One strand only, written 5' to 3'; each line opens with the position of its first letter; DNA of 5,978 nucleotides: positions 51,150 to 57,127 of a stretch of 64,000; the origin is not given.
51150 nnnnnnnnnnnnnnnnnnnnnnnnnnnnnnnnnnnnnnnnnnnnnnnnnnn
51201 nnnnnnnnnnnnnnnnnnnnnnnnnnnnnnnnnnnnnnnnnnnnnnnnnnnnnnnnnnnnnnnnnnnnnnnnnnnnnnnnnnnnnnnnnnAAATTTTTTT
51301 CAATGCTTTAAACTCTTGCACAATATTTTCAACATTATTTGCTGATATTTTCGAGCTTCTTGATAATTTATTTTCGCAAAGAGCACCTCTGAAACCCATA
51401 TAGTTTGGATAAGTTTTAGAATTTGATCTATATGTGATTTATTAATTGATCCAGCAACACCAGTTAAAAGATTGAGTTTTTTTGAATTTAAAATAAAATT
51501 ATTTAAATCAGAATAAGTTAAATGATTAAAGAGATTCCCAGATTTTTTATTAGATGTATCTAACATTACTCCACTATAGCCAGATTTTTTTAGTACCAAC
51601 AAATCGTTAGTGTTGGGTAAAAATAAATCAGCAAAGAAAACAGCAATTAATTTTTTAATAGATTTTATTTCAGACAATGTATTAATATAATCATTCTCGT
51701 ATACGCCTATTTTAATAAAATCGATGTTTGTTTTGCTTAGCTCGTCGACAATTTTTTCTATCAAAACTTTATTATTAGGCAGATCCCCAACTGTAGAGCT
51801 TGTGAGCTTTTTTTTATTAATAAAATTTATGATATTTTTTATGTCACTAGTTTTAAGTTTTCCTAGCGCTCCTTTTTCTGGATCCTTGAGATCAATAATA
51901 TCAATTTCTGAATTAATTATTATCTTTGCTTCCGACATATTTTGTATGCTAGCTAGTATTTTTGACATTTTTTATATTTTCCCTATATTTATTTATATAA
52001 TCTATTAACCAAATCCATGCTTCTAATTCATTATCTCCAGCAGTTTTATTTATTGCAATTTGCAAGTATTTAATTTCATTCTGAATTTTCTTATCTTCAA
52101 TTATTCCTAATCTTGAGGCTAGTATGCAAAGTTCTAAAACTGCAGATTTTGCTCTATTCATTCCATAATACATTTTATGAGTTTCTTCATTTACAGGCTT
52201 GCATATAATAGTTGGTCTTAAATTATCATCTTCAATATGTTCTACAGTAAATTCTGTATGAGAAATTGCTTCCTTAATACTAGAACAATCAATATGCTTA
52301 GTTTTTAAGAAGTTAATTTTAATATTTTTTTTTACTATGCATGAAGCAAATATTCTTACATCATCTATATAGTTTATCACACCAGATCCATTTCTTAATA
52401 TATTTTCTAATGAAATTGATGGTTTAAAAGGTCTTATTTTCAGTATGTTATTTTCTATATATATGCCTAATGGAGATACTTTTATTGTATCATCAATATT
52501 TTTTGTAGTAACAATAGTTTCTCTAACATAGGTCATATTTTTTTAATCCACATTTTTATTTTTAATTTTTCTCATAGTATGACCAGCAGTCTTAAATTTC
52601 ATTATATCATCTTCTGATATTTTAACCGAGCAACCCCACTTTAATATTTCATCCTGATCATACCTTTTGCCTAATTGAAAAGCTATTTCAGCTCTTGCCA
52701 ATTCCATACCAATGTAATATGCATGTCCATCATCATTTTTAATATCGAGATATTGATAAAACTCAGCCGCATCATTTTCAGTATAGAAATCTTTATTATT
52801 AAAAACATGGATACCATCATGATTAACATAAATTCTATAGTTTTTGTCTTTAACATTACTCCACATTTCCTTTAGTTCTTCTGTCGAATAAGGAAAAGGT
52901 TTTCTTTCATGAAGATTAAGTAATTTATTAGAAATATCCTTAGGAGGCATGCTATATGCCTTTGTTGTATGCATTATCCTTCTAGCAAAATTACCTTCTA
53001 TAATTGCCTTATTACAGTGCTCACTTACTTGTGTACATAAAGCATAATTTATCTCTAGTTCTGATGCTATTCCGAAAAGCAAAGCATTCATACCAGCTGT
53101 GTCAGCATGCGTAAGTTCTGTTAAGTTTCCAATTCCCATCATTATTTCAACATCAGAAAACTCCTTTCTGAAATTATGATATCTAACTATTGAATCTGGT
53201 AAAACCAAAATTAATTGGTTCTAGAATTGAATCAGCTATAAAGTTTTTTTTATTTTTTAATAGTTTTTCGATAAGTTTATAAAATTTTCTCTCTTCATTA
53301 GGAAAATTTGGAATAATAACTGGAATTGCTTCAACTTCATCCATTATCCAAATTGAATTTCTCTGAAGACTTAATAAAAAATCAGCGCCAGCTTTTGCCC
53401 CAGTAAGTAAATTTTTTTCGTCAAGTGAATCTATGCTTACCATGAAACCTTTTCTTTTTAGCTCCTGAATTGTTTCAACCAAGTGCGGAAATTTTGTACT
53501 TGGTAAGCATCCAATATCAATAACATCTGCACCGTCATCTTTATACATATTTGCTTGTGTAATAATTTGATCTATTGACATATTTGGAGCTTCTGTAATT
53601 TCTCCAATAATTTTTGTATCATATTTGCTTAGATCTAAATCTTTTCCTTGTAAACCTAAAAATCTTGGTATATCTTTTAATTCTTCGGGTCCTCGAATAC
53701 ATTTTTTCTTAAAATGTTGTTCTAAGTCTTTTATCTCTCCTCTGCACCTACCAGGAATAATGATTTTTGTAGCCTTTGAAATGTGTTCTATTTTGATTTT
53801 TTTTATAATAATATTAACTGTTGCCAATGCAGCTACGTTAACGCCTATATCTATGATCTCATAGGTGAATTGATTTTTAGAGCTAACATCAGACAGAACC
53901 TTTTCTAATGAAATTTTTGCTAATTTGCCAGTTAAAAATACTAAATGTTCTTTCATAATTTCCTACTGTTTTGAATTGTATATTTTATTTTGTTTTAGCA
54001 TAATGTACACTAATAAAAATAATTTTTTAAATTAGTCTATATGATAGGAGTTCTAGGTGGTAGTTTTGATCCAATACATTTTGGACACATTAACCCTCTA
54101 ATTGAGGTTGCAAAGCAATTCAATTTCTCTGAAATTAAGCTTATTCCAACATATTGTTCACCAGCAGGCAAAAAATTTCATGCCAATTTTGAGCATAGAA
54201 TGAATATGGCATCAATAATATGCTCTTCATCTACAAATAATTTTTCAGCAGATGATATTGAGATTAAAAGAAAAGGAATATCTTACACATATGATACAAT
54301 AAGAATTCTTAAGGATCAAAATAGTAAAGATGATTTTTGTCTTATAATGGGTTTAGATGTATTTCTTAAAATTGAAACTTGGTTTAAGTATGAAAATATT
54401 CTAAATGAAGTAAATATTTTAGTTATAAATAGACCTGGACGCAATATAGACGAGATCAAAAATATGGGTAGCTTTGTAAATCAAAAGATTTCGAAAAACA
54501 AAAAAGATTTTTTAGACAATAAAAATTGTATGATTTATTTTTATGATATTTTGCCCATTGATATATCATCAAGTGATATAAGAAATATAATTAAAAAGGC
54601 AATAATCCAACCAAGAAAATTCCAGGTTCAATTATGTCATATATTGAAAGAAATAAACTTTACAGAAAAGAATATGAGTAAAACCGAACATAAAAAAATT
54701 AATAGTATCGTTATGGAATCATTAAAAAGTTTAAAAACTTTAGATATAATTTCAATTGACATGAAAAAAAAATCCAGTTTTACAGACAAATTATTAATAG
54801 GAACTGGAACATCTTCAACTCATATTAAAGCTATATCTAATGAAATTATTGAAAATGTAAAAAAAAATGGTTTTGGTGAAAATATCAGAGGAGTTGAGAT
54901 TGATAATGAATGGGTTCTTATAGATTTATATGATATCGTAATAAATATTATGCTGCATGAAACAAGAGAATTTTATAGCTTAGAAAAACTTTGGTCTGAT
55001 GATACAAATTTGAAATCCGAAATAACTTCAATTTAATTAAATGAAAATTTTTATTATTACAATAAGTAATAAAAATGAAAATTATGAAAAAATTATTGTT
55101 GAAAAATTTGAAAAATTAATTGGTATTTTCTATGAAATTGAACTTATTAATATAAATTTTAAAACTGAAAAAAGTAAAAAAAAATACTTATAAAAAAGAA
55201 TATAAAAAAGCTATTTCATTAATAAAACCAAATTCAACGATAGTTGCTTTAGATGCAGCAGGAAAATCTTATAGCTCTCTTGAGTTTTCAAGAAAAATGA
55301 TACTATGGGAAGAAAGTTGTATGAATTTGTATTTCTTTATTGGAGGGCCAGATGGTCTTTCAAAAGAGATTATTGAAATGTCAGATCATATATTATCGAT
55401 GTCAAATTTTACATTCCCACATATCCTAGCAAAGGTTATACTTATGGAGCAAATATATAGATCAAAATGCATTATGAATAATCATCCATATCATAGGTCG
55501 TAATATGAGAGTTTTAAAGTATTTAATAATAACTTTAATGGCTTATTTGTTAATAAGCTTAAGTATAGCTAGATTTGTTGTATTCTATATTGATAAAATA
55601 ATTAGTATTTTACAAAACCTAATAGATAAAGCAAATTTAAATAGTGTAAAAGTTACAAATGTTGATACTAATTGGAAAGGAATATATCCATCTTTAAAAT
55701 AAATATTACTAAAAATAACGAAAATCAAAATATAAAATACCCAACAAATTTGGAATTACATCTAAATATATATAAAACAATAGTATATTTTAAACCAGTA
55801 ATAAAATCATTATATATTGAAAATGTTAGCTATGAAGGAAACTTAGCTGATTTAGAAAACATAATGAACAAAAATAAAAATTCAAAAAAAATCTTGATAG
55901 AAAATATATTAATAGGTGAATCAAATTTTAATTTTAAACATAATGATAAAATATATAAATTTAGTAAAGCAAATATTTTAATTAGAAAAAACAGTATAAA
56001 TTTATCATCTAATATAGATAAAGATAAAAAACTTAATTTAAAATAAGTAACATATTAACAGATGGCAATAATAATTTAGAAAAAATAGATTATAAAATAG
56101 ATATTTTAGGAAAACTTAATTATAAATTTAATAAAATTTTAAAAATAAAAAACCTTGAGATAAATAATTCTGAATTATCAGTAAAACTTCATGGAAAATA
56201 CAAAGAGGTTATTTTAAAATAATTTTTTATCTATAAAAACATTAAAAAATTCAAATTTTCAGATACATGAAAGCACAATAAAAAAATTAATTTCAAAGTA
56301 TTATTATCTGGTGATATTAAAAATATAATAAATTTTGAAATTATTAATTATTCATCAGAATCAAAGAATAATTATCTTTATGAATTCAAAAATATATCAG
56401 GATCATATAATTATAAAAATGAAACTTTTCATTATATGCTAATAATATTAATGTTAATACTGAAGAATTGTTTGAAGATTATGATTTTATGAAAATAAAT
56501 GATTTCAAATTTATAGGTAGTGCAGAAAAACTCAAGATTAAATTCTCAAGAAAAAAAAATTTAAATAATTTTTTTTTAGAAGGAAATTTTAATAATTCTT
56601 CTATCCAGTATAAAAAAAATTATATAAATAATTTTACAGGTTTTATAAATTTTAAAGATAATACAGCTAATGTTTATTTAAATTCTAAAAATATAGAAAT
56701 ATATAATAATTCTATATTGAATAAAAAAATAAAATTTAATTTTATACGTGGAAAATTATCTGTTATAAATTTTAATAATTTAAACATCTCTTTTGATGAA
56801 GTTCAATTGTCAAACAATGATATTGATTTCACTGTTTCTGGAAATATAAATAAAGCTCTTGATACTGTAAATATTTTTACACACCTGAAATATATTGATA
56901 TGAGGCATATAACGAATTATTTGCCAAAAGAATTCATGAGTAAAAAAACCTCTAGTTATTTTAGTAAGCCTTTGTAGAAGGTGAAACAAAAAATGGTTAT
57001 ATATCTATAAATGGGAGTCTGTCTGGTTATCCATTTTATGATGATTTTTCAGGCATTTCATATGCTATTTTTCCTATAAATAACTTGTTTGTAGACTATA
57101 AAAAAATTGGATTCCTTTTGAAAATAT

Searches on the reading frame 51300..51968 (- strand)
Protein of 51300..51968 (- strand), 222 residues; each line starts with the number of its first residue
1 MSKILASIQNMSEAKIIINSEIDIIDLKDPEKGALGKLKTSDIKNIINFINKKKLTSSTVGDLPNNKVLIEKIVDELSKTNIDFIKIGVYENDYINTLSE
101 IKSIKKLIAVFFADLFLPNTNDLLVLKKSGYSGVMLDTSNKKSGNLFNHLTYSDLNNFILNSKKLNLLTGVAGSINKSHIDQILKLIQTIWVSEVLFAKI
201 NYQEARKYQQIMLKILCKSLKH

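Call 31: search_protein_families(library=pfam, proteins=[window:51300-51968:-], max_evalue=0.00001)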
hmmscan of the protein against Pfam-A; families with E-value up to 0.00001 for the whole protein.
window:51300-51968:- (222 aa): 1 family
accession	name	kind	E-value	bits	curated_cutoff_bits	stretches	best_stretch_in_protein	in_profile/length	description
PF04476.19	4HFCP_synth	-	4.4e-43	148.1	22.4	1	4-186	1-198/228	4-HFC-P synthase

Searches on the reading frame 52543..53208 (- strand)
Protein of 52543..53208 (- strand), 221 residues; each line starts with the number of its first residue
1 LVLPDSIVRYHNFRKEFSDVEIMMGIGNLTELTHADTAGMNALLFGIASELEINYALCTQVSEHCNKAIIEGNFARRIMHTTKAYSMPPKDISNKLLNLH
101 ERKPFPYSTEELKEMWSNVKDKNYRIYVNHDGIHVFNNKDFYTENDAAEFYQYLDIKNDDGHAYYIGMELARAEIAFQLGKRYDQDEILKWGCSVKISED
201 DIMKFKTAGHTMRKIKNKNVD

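Call 31: search_protein_families(library=pfam, proteins=[window:52543-53208:-], max_evalue=0.00001)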
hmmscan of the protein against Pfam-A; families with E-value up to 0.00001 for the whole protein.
window:52543-53208:- (221 aa): 1 family
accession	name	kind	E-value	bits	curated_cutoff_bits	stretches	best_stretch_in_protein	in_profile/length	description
PF14251.12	PterinBD-DUF4346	-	4e-07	31.1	29.6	1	119-186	11-86/86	PterinBD-DUF4346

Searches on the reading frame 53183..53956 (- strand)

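Call 31: search_protein_families(library=pfam, proteins=[window:53183-53956:-], max_evalue=0.00001)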
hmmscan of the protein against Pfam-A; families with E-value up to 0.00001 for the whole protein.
window:53183-53956:- (257 aa): 1 family
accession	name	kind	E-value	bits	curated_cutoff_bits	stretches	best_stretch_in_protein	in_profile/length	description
PF20123.4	DUF6513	-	1.5e-19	70.5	23.9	1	3-91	1-86/86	Family of unknown function (DUF6513)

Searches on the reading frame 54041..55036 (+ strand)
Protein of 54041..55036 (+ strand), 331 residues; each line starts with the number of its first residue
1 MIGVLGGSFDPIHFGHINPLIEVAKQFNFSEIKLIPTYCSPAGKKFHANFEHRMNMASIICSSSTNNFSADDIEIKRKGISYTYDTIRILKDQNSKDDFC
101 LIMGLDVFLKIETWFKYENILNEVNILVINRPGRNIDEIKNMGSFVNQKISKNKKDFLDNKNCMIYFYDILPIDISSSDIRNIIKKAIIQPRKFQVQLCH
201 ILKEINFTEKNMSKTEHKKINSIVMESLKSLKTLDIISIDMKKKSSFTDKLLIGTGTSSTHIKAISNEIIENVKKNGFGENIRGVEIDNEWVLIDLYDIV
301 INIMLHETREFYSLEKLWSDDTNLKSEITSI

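Call 31: search_protein_families(library=pfam, proteins=[window:54041-55036:+], max_evalue=0.00001)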
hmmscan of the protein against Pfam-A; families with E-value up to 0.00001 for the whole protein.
window:54041-55036:+ (331 aa): 2 families
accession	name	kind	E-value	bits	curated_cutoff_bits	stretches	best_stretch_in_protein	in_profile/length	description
PF02410.21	RsfS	-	4.7e-24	84.9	21.6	1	224-318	3-98/98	Ribosomal silencing factor during starvation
PF01467.32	CTP_transf_like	-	6.4e-20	72.1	21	1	4-182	1-132/133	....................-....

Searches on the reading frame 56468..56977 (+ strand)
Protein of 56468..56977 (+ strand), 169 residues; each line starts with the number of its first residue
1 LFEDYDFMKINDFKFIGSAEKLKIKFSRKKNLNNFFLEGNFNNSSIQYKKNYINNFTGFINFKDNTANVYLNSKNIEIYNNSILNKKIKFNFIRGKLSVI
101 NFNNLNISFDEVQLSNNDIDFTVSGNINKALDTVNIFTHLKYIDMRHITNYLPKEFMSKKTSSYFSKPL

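Call 31: search_protein_families(library=pfam, proteins=[window:56468-56977:+], max_evalue=0.00001)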
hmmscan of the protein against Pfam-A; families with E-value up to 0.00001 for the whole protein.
window:56468-56977:+ (169 aa): 1 family
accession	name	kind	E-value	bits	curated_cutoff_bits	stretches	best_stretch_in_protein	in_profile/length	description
PF13116.12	YhdP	-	1.2e-11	43.8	46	1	17-167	355-506/1224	YhdP protein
